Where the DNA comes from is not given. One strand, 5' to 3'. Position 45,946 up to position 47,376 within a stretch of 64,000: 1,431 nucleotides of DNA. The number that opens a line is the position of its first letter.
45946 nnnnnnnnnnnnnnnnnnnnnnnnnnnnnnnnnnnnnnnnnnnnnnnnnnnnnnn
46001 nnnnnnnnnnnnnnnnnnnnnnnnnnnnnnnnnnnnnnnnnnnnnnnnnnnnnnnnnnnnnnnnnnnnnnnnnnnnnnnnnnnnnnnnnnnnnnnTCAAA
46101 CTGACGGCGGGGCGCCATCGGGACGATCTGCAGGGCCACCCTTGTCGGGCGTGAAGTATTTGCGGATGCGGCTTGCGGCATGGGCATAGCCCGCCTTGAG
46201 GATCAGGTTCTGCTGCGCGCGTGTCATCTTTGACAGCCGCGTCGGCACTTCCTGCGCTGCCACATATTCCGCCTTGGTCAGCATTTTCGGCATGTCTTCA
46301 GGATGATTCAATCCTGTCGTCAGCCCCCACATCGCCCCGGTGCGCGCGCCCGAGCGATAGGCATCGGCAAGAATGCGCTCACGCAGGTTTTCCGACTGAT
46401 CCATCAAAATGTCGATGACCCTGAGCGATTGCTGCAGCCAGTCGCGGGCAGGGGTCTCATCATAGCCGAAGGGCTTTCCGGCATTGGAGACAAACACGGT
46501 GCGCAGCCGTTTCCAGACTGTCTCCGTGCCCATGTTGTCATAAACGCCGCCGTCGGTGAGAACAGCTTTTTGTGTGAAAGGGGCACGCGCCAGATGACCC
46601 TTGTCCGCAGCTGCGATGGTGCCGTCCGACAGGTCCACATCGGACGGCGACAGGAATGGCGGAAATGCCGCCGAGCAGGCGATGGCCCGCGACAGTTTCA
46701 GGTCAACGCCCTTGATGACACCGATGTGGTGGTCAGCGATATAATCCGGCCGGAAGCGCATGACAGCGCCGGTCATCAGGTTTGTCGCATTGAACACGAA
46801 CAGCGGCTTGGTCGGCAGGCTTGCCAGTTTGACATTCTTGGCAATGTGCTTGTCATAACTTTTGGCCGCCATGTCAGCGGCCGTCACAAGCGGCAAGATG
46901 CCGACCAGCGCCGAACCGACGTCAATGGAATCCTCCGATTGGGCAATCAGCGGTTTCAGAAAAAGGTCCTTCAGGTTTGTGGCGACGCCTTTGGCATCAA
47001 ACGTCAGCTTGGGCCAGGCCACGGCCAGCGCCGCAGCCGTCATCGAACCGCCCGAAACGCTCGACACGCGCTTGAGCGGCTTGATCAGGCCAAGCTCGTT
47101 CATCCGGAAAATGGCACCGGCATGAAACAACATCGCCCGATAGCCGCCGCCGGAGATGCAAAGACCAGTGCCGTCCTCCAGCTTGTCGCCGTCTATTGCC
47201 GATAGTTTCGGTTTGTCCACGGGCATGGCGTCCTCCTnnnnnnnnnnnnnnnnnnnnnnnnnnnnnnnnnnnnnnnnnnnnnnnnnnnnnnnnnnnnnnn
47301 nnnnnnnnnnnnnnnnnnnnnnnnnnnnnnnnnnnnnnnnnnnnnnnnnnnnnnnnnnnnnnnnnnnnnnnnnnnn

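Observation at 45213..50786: Tight four-gene operon of signal-less hydrolases (S8 protease, ComEC-type MBL, patatin lipase, amidase_2+SH3b) convergent on the CIS locus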

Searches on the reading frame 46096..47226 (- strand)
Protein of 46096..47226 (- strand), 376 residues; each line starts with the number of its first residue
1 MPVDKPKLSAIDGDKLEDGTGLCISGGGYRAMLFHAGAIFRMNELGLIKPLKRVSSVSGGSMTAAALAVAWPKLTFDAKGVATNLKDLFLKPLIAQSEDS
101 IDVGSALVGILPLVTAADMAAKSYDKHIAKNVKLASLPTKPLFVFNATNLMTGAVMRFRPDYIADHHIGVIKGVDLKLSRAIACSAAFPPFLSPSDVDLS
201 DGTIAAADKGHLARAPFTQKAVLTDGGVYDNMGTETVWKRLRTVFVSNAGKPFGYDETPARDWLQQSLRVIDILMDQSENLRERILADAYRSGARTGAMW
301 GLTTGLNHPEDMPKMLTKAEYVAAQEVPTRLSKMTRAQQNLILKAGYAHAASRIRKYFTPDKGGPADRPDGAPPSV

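Call 3: search_protein_families(library=pfam, proteins=[window:46096-47226:-], max_evalue=0.01)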
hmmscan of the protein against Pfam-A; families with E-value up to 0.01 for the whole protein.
window:46096-47226:- (376 aa): 2 families
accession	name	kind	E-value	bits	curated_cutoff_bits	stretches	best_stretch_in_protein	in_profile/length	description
PF01734.28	Patatin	-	1.9e-16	61.3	27.7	1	22-237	1-190/191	Patatin-like phospholipase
PF01735.24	PLA2_B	-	0.0013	17.7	23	1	21-68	2-57/491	Lysophospholipase catalytic domain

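Call 4: search_protein_families(library=padloc, proteins=[window:46096-47226:-], max_evalue=0.01)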
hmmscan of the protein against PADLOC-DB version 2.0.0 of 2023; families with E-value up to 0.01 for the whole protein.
window:46096-47226:- (376 aa): 0 families

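Call 6: search_protein_families(library=ncbifam, proteins=[window:46096-47226:-], max_evalue=0.01)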
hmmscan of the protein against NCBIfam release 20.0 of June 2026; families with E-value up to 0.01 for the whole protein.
window:46096-47226:- (376 aa): 0 families

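Call 91: search_protein_families(library=phrogs, proteins=[window:46096-47226:-], max_evalue=0.001)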
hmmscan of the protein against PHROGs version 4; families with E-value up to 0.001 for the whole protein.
window:46096-47226:- (376 aa): 0 families
